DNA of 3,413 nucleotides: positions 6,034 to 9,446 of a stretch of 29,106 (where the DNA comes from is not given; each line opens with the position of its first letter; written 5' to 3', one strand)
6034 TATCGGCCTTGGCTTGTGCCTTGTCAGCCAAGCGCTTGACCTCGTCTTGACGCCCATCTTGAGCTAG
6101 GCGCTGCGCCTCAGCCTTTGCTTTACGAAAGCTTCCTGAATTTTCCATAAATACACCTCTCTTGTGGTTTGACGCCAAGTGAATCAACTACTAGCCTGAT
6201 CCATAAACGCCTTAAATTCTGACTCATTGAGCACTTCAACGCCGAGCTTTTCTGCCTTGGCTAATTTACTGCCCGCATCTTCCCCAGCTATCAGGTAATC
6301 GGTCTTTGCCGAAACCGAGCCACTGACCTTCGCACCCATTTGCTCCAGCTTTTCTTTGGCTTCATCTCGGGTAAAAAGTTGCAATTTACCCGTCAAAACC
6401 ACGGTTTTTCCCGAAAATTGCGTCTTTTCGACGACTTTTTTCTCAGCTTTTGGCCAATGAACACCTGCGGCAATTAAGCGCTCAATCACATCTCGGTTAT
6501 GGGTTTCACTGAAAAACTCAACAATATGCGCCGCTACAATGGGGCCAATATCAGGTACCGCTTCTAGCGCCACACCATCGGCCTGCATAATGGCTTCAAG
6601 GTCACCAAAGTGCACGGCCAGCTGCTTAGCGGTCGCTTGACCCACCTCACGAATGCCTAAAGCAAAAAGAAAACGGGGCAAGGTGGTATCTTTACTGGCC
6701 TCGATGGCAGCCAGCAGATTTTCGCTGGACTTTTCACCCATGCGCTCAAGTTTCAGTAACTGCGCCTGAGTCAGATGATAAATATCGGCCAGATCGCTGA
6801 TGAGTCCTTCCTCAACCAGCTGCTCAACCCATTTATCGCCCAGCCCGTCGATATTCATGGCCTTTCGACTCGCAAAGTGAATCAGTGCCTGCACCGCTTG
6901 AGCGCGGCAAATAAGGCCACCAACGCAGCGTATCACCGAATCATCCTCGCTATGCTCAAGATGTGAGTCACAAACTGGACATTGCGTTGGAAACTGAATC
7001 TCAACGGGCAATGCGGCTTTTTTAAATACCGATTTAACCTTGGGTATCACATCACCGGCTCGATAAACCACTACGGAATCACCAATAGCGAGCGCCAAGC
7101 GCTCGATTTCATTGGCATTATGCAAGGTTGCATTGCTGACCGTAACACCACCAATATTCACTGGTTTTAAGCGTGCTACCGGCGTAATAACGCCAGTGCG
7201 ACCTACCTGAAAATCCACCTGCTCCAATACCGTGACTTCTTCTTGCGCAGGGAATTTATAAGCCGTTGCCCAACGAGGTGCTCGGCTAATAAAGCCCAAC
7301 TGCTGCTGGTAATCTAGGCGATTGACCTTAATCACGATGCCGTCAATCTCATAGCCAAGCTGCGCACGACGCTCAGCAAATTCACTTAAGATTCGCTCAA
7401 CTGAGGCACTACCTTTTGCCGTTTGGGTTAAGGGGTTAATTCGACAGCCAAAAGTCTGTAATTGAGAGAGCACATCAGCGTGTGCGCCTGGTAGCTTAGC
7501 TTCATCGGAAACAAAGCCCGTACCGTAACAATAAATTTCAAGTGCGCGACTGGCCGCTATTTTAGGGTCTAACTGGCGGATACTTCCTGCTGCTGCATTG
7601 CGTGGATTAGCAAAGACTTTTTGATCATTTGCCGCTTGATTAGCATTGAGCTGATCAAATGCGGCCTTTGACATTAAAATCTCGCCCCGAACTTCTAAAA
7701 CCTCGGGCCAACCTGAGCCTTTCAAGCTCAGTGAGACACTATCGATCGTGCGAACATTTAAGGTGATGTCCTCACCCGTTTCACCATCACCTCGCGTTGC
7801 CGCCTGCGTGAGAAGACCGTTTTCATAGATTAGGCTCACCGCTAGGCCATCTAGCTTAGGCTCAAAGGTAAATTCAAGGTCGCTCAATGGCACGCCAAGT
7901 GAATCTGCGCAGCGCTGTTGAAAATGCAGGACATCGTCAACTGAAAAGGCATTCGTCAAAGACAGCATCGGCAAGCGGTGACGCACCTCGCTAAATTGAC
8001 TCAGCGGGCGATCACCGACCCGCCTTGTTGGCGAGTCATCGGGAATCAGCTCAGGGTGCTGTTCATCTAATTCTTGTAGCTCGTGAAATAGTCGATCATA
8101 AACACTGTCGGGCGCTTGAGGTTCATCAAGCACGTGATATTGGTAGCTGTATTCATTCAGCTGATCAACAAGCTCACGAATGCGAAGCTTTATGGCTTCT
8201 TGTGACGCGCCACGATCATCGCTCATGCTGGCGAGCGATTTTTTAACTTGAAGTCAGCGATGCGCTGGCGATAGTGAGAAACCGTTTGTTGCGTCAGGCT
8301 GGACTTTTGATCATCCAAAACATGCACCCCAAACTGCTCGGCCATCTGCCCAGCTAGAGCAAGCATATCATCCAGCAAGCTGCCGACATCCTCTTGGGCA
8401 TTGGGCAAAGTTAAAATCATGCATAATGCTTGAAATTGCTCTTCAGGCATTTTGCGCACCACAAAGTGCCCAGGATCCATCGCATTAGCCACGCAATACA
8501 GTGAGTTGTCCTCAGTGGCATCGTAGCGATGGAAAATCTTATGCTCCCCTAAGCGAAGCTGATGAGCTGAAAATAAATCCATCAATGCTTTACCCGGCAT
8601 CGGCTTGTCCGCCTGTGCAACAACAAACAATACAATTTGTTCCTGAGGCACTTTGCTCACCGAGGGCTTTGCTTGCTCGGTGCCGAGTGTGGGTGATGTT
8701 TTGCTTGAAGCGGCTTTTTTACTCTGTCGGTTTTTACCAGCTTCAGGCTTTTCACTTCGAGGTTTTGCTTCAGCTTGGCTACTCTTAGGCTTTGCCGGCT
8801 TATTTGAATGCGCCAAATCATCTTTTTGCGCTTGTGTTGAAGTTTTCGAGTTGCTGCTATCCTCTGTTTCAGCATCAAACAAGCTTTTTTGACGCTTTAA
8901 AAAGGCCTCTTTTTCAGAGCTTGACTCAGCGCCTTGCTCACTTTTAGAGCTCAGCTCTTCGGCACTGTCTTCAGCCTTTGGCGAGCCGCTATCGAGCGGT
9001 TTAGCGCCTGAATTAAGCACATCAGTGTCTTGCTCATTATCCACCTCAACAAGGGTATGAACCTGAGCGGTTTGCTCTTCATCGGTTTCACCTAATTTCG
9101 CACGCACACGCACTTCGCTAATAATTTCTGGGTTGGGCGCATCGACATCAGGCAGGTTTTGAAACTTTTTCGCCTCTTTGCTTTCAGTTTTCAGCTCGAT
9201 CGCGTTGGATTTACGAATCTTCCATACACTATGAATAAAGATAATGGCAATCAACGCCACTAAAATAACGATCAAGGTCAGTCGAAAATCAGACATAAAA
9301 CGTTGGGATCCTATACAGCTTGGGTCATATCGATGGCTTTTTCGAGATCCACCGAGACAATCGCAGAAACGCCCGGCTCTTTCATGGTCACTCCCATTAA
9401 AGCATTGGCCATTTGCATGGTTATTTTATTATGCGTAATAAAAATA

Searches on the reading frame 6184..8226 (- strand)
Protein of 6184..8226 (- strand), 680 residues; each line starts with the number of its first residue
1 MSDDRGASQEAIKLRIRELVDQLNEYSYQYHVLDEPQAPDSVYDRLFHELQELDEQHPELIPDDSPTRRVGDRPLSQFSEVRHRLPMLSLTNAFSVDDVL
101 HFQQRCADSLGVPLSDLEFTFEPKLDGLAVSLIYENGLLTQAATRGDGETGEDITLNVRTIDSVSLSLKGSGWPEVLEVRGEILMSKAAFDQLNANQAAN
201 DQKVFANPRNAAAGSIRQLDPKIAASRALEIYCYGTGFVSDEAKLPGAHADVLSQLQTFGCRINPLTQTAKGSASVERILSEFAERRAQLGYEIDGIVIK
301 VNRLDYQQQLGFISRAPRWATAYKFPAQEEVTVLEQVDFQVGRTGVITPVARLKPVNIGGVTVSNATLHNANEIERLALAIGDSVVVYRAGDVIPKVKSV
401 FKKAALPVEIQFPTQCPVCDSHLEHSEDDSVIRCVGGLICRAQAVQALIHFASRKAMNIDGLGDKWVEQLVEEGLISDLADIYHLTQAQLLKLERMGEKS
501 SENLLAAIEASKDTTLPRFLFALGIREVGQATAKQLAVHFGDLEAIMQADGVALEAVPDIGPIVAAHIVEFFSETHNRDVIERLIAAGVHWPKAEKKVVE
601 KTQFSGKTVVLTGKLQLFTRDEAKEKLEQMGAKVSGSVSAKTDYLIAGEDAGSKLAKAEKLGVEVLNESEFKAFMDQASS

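Call 70: search_protein_families(library=pfam, proteins=[window:6184-8226:-], max_evalue=0.0001)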
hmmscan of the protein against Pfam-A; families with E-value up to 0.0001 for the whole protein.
window:6184-8226:- (680 aa): 8 families
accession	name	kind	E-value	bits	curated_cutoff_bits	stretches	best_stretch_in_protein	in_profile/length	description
PF01653.23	DNA_ligase_aden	-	1.4e-91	306.9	27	1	76-328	2-253/253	NAD-dependent DNA ligase adenylation domain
PF03120.22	DNA_ligase_OB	-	4.5e-32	110.2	32.9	1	332-404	2-74/79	NAD-dependent DNA ligase OB-fold domain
PF12826.13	HHH_2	-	2.2e-22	79.4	27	1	518-581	1-64/64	Helix-hairpin-helix motif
PF00533.33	BRCT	-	3.1e-16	59.8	21.3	1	602-673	4-76/78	BRCA1 C Terminus (BRCT) domain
PF14520.12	HHH_5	-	2.4e-12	47.5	27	1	520-571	2-54/57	Helix-hairpin-helix domain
PF03119.21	DNA_ligase_ZBD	-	9.7e-09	35.4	25.8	1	415-442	1-27/27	NAD-dependent DNA ligase C4 zinc finger domain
PF22745.1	Nlig-Ia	-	1.4e-06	29.3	27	1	15-62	5-52/92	DNA ligase-like, N-terminal NAD+-binding domain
PF12738.14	PTCB-BRCT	-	5.3e-06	26.8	22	1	620-667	13-60/63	twin BRCT domain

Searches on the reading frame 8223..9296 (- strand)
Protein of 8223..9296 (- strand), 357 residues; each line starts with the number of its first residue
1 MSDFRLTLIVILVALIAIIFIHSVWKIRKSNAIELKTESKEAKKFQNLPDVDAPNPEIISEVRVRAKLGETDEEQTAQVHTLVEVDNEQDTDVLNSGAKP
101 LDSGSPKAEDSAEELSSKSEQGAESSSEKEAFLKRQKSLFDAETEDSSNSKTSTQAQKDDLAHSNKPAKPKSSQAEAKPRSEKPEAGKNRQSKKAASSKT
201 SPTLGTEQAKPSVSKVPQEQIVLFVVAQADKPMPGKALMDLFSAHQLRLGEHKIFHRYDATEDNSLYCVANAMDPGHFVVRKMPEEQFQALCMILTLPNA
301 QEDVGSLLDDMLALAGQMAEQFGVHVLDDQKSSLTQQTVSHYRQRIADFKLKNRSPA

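Call 70: search_protein_families(library=pfam, proteins=[window:8223-9296:-], max_evalue=0.0001)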
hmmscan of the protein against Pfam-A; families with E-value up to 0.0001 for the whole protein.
window:8223-9296:- (357 aa): 1 family
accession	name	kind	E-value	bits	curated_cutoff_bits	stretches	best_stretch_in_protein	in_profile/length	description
PF04354.18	ZipA_C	-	1.2e-32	112.9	23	1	220-345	2-128/128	ZipA, C-terminal FtsZ-binding domain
